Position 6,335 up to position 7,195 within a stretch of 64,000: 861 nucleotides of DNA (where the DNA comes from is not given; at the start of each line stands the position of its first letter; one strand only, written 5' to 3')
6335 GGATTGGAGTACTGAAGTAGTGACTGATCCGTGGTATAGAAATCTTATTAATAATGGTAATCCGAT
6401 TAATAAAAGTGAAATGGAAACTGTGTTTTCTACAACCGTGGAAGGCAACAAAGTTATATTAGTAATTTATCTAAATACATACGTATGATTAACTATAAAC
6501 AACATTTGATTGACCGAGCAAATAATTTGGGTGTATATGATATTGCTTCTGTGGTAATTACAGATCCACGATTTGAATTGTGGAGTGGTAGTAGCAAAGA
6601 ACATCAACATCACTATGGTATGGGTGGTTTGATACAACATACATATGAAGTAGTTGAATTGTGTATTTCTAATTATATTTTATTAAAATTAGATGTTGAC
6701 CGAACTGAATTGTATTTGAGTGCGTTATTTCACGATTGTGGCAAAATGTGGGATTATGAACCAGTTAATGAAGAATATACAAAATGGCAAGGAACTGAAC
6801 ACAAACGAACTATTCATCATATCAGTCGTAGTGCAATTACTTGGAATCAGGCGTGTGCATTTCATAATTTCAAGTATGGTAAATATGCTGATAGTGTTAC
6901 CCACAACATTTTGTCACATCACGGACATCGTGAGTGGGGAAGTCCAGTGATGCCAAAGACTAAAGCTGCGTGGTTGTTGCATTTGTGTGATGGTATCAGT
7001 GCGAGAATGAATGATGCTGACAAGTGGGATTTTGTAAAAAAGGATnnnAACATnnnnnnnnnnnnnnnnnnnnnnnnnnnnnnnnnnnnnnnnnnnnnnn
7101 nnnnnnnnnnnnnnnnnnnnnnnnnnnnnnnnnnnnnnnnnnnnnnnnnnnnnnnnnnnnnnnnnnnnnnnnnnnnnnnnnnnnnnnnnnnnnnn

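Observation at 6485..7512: Adjacent HD-domain hydrolase and Macro domain genes in the early region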

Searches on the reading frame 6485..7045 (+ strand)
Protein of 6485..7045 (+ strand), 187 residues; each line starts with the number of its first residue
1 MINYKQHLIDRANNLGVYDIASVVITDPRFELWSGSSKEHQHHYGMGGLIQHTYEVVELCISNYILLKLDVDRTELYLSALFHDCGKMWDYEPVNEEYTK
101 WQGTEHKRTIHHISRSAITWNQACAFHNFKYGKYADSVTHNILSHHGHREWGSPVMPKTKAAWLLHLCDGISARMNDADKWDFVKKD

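Call 6: search_protein_families(library=pfam, proteins=[window:6485-7045:+], max_evalue=0.1)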
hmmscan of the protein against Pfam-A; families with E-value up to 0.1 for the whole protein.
window:6485-7045:+ (187 aa): 1 family
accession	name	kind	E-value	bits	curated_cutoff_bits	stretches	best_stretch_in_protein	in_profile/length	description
PF01966.28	HD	-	6.8e-08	33.3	22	1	50-173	2-115/116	HD domain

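Call 7: search_protein_families(library=phrogs, proteins=[window:6485-7045:+], max_evalue=0.01)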
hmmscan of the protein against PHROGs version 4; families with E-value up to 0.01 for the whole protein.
window:6485-7045:+ (187 aa): 1 family
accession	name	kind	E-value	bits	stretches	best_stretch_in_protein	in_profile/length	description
phrog_5889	-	unknown function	9.1e-12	45.9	1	34-176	55-196/242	-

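Call 8: search_protein_families(library=ncbifam, proteins=[window:6485-7045:+], max_evalue=0.1)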
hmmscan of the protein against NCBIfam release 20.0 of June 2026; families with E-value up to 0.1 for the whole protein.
window:6485-7045:+ (187 aa): 7 families
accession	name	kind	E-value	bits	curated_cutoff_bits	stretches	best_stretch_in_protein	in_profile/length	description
NF010007.0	PRK13480.1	equivalog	1.9e-14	53.4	460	1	36-180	147-285/314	3'-5' exoribonuclease YhaM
TIGR00277.1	HDIG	domain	1.9e-05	24.5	27.6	1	48-112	4-57/84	HDIG domain-containing metalloprotein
NF005519.0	PRK07152.1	equivalog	0.0017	17.4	315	1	49-112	197-260/361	nicotinate-nucleotide adenylyltransferase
TIGR02578.2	cas_TM1811_Csm1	equivalog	0.0021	16.8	170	1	75-178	3-82/753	type III-A CRISPR-associated protein Cas10/Csm1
NF041494.1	MobH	equivalog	0.0043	16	200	0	39-120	54-154/340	MobH family relaxase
TIGR03760.1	ICE_TraI_Pfluor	equivalog_domain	0.01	15.5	161.4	0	39-103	58-136/218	integrating conjugative element relaxase, PFGI-1 class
TIGR01596.1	cas3_HD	equivalog_domain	0.068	13.2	43.45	0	50-153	2-103/178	CRISPR-associated endonuclease Cas3''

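Call 11: search_solved_structures(query=window:6485-7045:+, max_evalue=1, show_alignments=3)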
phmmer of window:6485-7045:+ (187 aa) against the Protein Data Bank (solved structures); distinct sequences matched with E-value up to 1: 2.
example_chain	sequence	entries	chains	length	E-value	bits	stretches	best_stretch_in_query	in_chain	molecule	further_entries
9h3f_A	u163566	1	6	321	1.4e-13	54.1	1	28-180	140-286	3'-5' exoribonuclease YhaM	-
9o7t_A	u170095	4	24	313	2.1e-09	40.5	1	29-180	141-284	Cmp-binding-factor 1 | YhaM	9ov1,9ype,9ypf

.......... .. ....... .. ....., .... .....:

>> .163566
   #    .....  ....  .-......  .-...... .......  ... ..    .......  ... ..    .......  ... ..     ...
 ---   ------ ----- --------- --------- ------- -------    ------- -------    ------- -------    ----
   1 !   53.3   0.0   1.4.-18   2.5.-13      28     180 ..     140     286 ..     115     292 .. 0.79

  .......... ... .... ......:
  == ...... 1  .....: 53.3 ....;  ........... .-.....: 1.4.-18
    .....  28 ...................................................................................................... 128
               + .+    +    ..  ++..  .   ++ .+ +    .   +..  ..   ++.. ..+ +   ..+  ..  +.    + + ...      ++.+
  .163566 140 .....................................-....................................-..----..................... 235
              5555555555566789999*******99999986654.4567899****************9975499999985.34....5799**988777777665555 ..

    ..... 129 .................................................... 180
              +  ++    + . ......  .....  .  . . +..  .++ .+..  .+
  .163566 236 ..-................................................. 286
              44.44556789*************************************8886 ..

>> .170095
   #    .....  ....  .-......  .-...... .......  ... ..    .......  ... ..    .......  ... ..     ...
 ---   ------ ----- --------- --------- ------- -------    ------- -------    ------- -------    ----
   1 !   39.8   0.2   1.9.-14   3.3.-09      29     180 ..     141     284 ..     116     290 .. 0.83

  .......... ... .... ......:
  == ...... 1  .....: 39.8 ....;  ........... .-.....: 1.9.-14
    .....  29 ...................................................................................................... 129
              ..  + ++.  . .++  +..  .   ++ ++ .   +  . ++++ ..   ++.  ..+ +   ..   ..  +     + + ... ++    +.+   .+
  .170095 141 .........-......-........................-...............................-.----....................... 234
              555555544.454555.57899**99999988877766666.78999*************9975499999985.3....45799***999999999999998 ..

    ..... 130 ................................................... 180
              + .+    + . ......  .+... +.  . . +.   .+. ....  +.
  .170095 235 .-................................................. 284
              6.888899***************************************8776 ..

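Call 16: search_dna_similar(query=window:6485-7045:+, collection=phages, mode=protein, max_rows=40, max_evalue=0.001)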
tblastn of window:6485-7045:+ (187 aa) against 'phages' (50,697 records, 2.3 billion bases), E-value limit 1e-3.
Records with a match: 12; places in all: 12; records where one place covers at least 80% of the query: 5.
Best place of each record, by identity: <60% 12.
By first word of the organism name: Listeria 6; Staphylococcus 2; Bacteriophage 2; Oceanotoga 1; Enterococcus 1.
By host as written in the record: Listeria monocytogenes 6; Staphylococcus aureus 2; - 2; Oceanotoga teriensis UFV_LIMV02 1; Enterococcus faecalis 1.
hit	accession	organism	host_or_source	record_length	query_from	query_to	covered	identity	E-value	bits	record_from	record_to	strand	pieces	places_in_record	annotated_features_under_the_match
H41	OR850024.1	Staphylococcus phage SA 1298 Kay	Staphylococcus aureus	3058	29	186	84%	31.3%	7e-8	57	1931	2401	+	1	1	record has no annotation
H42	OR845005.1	Staphylococcus phage SA 1306 Kay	Staphylococcus aureus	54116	29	186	84%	31.3%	8e-8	57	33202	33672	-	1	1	record has no annotation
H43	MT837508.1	Bacteriophage sp.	human fecal samples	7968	20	175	83%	30.8%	5e-10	63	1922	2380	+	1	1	record has no annotation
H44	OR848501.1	Listeria phage LM 4-14-1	Listeria monocytogenes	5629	42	180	74%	33.6%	5e-8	57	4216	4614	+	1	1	record has no annotation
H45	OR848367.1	Listeria phage LM 4-14-1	Listeria monocytogenes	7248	42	180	74%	33.6%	6e-8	57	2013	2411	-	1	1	record has no annotation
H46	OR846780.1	Listeria phage LM 4-11-1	Listeria monocytogenes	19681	42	180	74%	33.6%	6e-8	57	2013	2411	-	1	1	record has no annotation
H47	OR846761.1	Listeria phage LM 4-11-1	Listeria monocytogenes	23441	42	180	74%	33.6%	6e-8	57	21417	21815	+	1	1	record has no annotation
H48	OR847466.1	Listeria phage LM 4-11-1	Listeria monocytogenes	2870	31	176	78%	29.1%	2e-6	53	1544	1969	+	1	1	record has no annotation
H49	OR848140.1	Listeria phage LM 4-14-1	Listeria monocytogenes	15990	31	176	78%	29.1%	2e-6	53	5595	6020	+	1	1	record has no annotation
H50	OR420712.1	Oceanotoga phage vB_OteS-UFV02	Oceanotoga teriensis UFV_LIMV02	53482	6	173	90%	25.0%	1e-6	53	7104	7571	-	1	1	3'->5' exoribonuclease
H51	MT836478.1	Bacteriophage sp.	human fecal samples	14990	42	176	72%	30.0%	1e-5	50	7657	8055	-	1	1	record has no annotation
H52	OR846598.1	Enterococcus phage Efs 1-1-1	Enterococcus faecalis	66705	20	176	84%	25.6%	1e-4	47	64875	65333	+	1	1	record has no annotation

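Call 17: find_related_loci(query=window:6485-7045:+, collection=viral_contigs, flank=4000)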
Query window:6485-7045:+ (187 aa) in viral_contigs; peptide patterns used: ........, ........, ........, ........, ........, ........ (x = any residue, [..] = any of these).
23 stretches matched a pattern; 10 encode a relative of the query (tblastn E <= 1e-3); 10 distinct loci.
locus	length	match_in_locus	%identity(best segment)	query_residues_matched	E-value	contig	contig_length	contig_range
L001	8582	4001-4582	80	1-187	5e-105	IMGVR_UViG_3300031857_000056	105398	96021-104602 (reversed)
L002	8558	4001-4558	78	2-186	9e-100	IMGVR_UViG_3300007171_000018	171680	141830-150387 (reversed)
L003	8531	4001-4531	62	12-182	3e-68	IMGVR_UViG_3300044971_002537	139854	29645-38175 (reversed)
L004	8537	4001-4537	60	4-182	1e-67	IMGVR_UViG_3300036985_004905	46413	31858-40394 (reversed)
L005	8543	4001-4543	56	1-180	6e-67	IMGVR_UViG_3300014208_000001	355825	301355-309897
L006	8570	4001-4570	58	6-184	5e-67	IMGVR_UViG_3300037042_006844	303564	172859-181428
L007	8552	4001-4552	57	12-182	4e-64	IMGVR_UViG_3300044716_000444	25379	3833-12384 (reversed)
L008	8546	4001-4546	58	12-182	1e-61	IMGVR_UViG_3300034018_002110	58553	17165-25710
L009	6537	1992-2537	58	12-182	1e-61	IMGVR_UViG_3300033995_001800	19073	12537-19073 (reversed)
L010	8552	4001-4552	55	12-182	2e-63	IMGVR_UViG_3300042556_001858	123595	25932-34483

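Call 18: find_homologous_proteins(query=window:6485-7045:+)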
Query window:6485-7045:+ (187 aa): 694 proteins with E <= 0.001 among 708 candidates; the best 120 are listed.
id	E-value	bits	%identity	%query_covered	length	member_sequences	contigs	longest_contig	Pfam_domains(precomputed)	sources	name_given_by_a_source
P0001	1.4e-123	428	96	100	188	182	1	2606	PF01966.29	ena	-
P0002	2.4e-114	398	91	99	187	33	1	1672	PF01966.29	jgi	-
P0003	8.1e-109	380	87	99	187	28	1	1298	PF01966.29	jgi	jgi:3'-5' exoribonuclease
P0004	5.5e-106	370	83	99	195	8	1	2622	PF01966.29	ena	-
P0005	5.8e-104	364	84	100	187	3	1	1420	PF01966.29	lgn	-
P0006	6.5e-104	364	82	99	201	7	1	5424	PF01966.29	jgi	jgi:3'-5' exoribonuclease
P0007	7.6e-103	360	82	98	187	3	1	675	PF01966.29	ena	-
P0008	6.9e-101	354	80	100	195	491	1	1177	PF01966.29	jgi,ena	jgi:3'-5' exoribonuclease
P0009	7.9e-100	350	78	99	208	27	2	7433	PF01966.29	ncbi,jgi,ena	jgi:3'-5' exoribonuclease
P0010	1.5e-99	350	79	98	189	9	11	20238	PF01966.29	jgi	-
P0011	6.4e-99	347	79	99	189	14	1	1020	PF01966.29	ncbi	-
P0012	1.3e-97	343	79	99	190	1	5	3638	PF01966.29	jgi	jgi:3'-5' exoribonuclease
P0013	1.6e-97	343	78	99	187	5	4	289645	PF01966.29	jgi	-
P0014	4.1e-97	342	77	99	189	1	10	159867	PF01966.29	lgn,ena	-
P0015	4.5e-97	341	78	98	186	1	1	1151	PF01966.29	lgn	-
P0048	3.1e-63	231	56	96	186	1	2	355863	PF01966.29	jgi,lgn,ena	jgi:3'-5' exoribonuclease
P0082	2.8e-60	221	54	96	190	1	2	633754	PF01966.29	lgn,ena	-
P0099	2.4e-59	218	58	95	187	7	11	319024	-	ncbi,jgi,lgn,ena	jgi:3'-5' exoribonuclease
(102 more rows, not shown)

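Call 43: search_solved_structures(query=A2, max_evalue=0.1, show_alignments=2)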
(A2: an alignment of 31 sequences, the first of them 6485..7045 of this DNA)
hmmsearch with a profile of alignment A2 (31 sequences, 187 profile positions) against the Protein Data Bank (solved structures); distinct sequences matched with E-value up to 0.1: 2.
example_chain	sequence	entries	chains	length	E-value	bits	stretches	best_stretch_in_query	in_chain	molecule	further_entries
9h3f_A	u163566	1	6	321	9.1e-18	67.5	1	12-181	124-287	3'-5' exoribonuclease YhaM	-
9o7t_A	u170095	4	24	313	6.1e-15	58.3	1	13-181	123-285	Cmp-binding-factor 1 | YhaM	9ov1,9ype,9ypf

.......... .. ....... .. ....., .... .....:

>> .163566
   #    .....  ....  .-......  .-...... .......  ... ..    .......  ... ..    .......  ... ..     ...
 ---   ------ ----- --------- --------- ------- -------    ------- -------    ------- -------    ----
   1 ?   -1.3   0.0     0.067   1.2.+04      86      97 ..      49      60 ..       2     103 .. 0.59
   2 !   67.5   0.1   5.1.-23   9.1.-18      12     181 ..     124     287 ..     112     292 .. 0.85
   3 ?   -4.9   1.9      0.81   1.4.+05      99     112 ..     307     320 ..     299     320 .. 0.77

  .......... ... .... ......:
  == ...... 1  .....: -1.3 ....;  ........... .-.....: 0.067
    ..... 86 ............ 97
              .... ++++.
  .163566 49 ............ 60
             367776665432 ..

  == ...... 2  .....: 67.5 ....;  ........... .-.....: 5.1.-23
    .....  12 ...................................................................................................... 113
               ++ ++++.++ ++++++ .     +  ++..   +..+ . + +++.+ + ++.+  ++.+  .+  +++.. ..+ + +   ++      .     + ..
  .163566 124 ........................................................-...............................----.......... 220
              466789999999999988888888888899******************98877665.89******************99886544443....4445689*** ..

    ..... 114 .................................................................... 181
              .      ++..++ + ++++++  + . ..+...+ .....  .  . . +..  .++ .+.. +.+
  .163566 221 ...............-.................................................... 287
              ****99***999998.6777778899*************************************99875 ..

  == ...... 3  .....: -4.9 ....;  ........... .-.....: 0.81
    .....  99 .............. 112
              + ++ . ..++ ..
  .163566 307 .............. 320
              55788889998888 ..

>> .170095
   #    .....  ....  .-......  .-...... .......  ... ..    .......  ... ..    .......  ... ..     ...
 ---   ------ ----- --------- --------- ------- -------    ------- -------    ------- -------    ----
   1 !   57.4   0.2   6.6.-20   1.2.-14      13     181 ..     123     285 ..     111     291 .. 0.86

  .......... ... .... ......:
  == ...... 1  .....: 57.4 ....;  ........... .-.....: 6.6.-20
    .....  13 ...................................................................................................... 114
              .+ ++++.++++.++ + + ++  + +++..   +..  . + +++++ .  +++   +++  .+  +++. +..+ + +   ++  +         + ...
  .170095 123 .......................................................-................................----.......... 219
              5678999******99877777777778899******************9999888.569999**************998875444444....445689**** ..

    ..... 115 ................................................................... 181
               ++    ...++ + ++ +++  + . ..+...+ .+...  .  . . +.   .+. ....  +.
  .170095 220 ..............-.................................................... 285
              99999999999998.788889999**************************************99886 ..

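Call 44: search_protein_families(library=padloc, proteins=[window:6485-7045:+], max_evalue=0.1)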
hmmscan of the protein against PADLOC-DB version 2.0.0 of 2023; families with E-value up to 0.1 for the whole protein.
window:6485-7045:+ (187 aa): 4 families
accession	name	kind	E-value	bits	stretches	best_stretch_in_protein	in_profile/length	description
PDLC01254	Cas3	-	0.00041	18.6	1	49-147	9-89/164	CAS-I; effector_G3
PDLC01757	Cas3b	-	0.0067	13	1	49-150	13-103/676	-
PDLC01293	Cas10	-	0.0083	13.1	1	77-179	2-79/577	CAS-III; effector_LS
PDLC00940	Cas3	-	0.018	13.2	1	50-153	2-103/178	CRISPR-associated endonuclease Cas3-HD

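Call 52: predict_structure(alignment_id=A2)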
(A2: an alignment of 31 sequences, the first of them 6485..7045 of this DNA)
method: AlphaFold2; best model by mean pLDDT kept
length: 187 residues; sequences in the alignment: 31
mean_pLDDT: 93.8   pTM: 0.90
mean pLDDT of the five models: 93.8, 93.5, 93.0, 92.6, 92.3
residues with pLDDT >= 90: 157; 70-90: 26; 50-70: 4; < 50: 0
segments of 3 or more residues with pLDDT < 50: none
pLDDT, mean of each block of 10 residues (from residue 1): 93 98 98 92 95 98 98 98 97 94 90 96 98 97 91 89 98 87 68
secondary structure, 60 per line:
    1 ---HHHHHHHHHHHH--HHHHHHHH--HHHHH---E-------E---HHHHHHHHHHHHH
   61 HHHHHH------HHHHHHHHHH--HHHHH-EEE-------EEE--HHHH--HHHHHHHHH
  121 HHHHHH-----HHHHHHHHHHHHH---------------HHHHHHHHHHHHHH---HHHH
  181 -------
elements in order: H4-15 H18-25 H28-32 H48-66 H73-82 H85-89 E91-93 E101-103 H106-109 H112-126 H132-144 H160-173 H177-180

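Call 58: fold_search(model_id=the predicted structure, library=pdb)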
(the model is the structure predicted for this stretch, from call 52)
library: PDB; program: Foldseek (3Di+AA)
matches with E <= 10: 329; with E <= 0.001: 1
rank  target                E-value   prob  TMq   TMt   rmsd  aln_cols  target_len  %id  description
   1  9h3f_A                2.2e-08  1.00  0.79  0.70   3.0       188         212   25  Cryo-EM structure of YhaM (released 2025-08-06)
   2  4s1c_D                5.8e-02  0.97  0.36  0.33   7.5       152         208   16  Crystal Structure of L. monocytogenes phosphodiesterase PgpH HD domain (released 2015-02-11)
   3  4s1c_A                6.1e-02  0.98  0.38  0.35   7.1       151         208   16  Crystal Structure of L. monocytogenes phosphodiesterase PgpH HD domain (released 2015-02-11)
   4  4s1b_D                6.4e-02  0.99  0.39  0.34   7.0       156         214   15  Crystal Structure of L. monocytogenes phosphodiesterase PgpH HD domain in complex with Cyclic-di-AMP (released 2015-02-11)
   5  1xx7_D                6.4e-02  0.98  0.43  0.48   6.9       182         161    9  Conserved hypothetical protein from Pyrococcus furiosus Pfu-403030-001 (released 2004-12-28)
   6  5tk7                  8.7e-02  0.89  0.35  0.34   9.6       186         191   16  Structure of the HD-domain phosphohydrolase OxsA with Oxetanocin-A triphosphate bound (released 2016-11-16)
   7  1xx7_F                1.4e-01  0.98  0.40  0.44   6.4       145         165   10  Conserved hypothetical protein from Pyrococcus furiosus Pfu-403030-001 (released 2004-12-28)
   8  9rbz_B                1.8e-01  0.96  0.46  0.42   5.5       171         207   12  DvhD, HD-GYP domain, c-di-GMP-bound (released 2026-03-04)
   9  1xx7_E                2.2e-01  0.94  0.44  0.48   7.0       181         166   11  Conserved hypothetical protein from Pyrococcus furiosus Pfu-403030-001 (released 2004-12-28)
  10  8pbo_A                2.6e-01  0.28  0.22  0.18  13.9       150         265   13  Deep interactome learning for generative drug design (released 2024-05-15)
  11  2cqz_A                2.7e-01  0.97  0.46  0.49   6.0       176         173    8  Crystal Structure of PH0347 protein from Pyrococcus horikoshii OT3 (released 2006-08-15)
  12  4zjr_D                3.1e-01  0.21  0.22  0.20  13.5       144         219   12  RORgamma in complex with inverse agonist 48 (released 2015-06-17)
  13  9gzb_A                3.8e-01  0.16  0.23  0.19  15.8       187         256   13  Human PPAR-gamma ligand binding domain in complex with AKGO52 (released 2025-10-15)
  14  9rbz_C                4.2e-01  0.87  0.46  0.43   5.5       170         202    9  DvhD, HD-GYP domain, c-di-GMP-bound (released 2026-03-04)
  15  8cyo_B                4.2e-01  0.10  0.19  0.16  17.7       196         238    8  Nurr1 Covalently Bound to a Synthetic Ligand, 10.25, via a Disulfide Bond (released 2024-01-17)
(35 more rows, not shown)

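Call 59: find_encoding_contigs(protein=P0013, flank=10000, max_places=4)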
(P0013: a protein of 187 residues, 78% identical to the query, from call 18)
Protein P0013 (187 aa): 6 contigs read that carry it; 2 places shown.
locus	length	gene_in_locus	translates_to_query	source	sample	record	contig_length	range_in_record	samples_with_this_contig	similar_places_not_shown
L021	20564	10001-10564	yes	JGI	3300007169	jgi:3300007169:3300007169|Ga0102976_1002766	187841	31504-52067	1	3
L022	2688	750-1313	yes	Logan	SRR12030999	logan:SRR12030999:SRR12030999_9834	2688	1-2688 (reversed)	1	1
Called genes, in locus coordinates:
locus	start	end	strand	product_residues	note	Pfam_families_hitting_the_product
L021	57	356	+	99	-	-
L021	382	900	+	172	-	-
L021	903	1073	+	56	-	-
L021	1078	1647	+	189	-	PF00929:RNase_T (weak)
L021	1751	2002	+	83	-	-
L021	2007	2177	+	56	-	-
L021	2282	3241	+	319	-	PF00293:NUDIX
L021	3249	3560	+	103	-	-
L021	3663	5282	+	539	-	PF18127:NAMPT_N, PF04095:NAPRTase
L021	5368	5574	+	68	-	-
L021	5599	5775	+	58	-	-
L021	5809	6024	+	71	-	-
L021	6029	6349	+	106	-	-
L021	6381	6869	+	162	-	-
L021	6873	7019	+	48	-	-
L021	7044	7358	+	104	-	-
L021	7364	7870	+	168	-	-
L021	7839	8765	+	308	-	PF02540:NAD_synthase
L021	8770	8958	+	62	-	-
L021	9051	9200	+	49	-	-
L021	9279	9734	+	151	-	-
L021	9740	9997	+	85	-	PF26862:Phage_T4_Y10B (weak)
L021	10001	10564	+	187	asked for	PF01966:HD (weak)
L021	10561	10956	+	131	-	-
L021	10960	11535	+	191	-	-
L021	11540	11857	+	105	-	-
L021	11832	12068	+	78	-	-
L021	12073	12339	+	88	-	-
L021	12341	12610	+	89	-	-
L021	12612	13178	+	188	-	-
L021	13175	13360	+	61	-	-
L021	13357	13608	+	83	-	-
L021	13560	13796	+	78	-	-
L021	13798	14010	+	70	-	-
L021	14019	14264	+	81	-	-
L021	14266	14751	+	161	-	-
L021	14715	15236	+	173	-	-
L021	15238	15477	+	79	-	-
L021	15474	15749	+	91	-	-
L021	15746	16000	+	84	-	-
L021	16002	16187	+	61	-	-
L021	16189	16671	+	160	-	-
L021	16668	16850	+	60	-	-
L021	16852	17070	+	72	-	-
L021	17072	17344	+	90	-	-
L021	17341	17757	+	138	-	-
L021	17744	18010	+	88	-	-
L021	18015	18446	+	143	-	-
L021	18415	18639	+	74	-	-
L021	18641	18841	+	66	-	PF08410:DUF1737 (weak)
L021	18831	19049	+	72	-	-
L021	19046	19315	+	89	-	-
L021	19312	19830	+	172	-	-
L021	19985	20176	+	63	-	-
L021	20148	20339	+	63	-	-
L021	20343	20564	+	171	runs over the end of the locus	PF25185:Tad3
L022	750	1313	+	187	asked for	PF01966:HD (weak)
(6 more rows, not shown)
